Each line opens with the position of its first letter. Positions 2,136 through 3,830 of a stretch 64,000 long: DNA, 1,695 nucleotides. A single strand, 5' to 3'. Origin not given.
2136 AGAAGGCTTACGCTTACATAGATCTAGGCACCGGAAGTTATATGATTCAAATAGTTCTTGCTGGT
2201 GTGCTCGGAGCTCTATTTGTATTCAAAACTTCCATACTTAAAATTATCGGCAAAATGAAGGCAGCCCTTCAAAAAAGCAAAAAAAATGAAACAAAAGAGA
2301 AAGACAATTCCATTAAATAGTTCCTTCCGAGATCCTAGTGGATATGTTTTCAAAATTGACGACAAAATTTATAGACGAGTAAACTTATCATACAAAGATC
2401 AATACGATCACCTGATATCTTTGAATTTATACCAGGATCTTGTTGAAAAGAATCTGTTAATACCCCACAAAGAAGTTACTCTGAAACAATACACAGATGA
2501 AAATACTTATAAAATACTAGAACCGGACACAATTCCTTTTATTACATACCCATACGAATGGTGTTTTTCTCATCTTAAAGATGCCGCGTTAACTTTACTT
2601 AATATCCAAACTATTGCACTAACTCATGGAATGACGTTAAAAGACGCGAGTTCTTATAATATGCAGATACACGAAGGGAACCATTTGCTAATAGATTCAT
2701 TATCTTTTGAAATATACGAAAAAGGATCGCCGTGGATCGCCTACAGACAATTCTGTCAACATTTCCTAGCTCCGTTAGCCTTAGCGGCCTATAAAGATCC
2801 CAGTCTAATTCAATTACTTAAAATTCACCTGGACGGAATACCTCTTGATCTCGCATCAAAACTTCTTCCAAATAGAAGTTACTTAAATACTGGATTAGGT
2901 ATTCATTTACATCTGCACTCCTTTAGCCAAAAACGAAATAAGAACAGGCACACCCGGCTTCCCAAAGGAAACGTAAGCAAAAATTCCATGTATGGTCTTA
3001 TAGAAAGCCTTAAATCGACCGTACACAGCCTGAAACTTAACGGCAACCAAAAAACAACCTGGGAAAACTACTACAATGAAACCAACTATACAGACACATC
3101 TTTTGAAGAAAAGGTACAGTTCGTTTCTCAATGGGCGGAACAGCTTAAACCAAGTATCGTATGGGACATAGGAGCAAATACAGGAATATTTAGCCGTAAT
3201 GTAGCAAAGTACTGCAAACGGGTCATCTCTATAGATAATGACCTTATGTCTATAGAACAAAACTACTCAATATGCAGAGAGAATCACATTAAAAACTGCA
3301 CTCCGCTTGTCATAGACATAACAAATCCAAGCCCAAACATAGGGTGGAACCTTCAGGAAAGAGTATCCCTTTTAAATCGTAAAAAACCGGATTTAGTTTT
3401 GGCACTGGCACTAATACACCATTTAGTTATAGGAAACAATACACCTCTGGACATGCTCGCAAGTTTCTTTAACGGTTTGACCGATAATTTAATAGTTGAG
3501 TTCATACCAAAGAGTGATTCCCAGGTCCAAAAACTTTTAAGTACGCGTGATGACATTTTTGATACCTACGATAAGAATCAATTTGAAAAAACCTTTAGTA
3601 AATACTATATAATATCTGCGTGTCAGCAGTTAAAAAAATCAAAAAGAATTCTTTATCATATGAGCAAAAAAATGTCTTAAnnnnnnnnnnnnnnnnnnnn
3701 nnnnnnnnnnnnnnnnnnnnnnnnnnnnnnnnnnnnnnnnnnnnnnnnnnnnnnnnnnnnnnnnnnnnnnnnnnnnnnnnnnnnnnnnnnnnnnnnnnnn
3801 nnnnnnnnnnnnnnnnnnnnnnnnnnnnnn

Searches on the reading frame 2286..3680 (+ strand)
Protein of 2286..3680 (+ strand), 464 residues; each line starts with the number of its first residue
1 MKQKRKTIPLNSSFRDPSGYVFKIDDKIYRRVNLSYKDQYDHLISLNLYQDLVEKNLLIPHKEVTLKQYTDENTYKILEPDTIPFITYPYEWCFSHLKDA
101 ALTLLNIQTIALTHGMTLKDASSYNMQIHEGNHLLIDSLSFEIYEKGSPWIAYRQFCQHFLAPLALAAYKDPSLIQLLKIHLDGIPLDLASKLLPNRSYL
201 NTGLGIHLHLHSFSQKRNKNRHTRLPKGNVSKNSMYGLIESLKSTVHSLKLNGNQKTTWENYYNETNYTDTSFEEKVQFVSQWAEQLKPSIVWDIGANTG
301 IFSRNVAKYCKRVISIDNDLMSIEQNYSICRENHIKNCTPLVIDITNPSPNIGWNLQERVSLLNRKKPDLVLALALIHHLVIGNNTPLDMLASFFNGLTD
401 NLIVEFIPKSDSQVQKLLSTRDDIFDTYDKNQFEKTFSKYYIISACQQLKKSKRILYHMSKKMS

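Call 116: search_protein_families(library=pfam, proteins=[window:2286-3680:+], max_evalue=0.001)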
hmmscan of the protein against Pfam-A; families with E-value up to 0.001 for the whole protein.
window:2286-3680:+ (464 aa): 1 family
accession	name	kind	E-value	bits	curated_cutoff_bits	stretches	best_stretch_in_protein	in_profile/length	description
PF08242.18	Methyltransf_12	-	0.00017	22.7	30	1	294-401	2-95/98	Methyltransferase domain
